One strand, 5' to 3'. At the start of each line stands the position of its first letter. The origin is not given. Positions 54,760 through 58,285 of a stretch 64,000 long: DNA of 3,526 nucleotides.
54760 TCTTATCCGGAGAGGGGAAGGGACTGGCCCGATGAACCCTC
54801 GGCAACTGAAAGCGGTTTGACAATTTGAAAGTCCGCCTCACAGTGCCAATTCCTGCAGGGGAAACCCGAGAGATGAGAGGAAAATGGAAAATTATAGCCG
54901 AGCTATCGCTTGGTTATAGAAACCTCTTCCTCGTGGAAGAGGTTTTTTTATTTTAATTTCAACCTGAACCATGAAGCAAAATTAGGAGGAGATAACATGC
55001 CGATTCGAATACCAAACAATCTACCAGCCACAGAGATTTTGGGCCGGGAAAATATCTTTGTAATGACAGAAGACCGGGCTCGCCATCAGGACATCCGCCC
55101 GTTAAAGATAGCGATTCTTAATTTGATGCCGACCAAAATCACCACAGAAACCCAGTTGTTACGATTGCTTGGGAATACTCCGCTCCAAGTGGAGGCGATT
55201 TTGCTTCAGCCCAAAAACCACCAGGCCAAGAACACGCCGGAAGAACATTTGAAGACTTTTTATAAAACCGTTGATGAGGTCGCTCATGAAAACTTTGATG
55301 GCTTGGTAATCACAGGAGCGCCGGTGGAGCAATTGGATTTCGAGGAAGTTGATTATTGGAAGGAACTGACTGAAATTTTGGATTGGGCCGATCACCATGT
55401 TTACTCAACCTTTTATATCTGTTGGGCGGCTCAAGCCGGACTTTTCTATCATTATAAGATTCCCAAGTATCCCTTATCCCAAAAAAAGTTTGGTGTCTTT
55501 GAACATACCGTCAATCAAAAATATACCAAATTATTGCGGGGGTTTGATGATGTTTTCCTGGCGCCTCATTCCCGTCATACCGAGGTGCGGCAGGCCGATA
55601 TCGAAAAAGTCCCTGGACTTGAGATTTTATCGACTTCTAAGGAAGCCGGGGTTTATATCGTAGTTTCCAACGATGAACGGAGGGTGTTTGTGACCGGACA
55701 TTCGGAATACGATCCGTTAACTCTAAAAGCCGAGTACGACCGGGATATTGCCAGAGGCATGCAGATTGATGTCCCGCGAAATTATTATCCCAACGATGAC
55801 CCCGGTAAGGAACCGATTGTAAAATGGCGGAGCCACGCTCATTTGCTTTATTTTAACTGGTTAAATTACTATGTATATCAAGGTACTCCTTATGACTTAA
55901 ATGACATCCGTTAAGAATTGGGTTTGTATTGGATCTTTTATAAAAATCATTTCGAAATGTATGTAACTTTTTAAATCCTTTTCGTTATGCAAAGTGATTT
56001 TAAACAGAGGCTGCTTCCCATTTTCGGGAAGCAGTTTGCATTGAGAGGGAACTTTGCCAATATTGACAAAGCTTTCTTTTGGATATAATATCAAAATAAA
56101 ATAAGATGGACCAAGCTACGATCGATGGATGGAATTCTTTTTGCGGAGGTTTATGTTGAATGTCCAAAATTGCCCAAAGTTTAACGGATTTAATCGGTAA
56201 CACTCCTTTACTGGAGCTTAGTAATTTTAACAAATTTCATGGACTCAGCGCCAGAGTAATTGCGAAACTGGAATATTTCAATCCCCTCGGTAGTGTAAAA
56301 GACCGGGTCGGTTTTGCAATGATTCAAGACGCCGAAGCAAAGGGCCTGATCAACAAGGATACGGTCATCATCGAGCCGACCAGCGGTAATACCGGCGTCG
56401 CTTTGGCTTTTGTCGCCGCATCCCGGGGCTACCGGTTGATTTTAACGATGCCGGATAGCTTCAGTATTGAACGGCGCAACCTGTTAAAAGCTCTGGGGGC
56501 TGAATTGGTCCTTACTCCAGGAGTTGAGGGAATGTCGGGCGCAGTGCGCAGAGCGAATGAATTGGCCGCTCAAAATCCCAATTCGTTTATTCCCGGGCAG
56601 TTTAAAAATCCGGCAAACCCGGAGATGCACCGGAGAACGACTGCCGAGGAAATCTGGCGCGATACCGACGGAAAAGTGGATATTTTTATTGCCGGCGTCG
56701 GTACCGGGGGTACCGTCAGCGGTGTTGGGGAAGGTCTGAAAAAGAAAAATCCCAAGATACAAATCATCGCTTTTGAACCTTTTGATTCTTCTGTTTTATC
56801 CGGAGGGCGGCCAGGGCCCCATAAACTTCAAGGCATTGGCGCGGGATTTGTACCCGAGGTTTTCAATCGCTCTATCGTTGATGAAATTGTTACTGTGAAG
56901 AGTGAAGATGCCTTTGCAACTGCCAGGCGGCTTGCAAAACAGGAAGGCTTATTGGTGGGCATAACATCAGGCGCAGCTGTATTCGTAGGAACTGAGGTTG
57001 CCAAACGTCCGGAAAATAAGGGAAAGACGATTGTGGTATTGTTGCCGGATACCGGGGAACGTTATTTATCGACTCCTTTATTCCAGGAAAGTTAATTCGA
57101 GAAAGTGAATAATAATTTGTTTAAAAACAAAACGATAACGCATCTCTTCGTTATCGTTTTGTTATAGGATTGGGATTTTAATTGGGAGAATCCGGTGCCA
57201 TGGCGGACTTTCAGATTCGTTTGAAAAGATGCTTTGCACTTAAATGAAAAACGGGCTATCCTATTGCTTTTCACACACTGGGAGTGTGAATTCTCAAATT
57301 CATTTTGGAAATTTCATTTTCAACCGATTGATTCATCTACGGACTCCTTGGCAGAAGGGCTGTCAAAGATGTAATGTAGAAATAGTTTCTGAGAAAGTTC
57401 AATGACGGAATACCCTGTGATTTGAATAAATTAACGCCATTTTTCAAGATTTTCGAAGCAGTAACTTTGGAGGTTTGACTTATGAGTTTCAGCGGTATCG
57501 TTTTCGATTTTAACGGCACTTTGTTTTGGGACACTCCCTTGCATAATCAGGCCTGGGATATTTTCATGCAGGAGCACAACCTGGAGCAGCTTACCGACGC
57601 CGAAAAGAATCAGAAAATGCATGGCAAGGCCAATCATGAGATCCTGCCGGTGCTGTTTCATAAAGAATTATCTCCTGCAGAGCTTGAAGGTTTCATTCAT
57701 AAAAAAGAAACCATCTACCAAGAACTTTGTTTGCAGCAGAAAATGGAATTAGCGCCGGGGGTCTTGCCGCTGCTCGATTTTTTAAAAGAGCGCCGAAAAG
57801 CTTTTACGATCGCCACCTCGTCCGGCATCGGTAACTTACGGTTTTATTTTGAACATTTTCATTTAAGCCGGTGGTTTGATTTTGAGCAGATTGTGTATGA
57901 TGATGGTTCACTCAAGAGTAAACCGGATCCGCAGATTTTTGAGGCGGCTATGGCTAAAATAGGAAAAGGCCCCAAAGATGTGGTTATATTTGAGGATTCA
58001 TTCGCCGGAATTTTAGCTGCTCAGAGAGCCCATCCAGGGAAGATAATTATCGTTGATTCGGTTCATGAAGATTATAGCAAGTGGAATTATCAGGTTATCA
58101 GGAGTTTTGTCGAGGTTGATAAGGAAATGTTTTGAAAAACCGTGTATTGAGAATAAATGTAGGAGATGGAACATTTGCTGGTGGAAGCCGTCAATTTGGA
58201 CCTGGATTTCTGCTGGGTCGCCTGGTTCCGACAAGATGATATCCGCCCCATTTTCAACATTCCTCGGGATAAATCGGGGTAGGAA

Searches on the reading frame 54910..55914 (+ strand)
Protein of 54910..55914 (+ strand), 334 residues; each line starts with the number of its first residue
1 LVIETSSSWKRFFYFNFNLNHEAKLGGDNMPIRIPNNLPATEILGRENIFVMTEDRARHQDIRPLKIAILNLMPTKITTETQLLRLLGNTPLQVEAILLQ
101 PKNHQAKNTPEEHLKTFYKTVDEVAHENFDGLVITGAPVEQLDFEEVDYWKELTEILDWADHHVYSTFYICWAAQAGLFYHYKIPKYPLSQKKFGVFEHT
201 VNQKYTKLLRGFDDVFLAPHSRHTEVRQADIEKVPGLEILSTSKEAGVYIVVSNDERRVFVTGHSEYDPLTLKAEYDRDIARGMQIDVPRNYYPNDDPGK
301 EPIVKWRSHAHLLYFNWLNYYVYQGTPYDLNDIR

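Call 61: search_protein_families(library=pfam, proteins=[window:54910-55914:+])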
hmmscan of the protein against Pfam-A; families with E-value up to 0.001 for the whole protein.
window:54910-55914:+ (334 aa): 1 family
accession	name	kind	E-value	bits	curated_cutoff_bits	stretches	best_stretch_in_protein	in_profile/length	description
PF04204.22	HTS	-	8.3e-143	475.3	27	1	31-328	1-298/298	Homoserine O-succinyltransferase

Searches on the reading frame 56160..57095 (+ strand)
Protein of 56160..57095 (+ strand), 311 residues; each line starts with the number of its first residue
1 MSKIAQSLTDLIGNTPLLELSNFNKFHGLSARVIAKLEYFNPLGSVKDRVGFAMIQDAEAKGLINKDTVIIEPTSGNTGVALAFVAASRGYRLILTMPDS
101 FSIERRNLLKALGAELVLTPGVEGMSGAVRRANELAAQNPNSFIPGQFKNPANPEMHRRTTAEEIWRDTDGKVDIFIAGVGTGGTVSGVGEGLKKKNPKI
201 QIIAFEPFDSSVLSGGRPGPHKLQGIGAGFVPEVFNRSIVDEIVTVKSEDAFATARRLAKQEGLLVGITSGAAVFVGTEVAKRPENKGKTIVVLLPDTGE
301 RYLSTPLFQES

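Call 61: search_protein_families(library=pfam, proteins=[window:56160-57095:+])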
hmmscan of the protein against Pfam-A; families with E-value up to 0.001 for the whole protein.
window:56160-57095:+ (311 aa): 1 family
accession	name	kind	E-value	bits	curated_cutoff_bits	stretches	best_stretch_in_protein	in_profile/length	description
PF00291.31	PALP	-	1.5e-74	251.4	35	1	9-297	2-295/295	Pyridoxal-phosphate dependent enzyme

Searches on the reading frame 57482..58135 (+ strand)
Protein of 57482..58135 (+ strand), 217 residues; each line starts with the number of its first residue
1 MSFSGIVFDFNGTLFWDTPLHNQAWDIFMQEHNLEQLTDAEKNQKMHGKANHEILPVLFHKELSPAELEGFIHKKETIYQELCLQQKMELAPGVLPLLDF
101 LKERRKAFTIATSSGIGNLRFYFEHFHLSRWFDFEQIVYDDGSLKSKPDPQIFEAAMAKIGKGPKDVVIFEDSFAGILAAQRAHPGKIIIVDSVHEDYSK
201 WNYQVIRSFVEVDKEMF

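Call 61: search_protein_families(library=pfam, proteins=[window:57482-58135:+])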
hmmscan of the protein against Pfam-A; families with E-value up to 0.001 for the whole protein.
window:57482-58135:+ (217 aa): 2 families
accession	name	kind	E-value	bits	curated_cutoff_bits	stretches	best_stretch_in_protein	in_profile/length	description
PF00702.32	Hydrolase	-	5e-22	79.7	26.4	1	5-184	3-191/191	haloacid dehalogenase-like hydrolase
PF13419.12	HAD_2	-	9.8e-20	71.8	23.8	1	6-183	1-171/178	Haloacid dehalogenase-like hydrolase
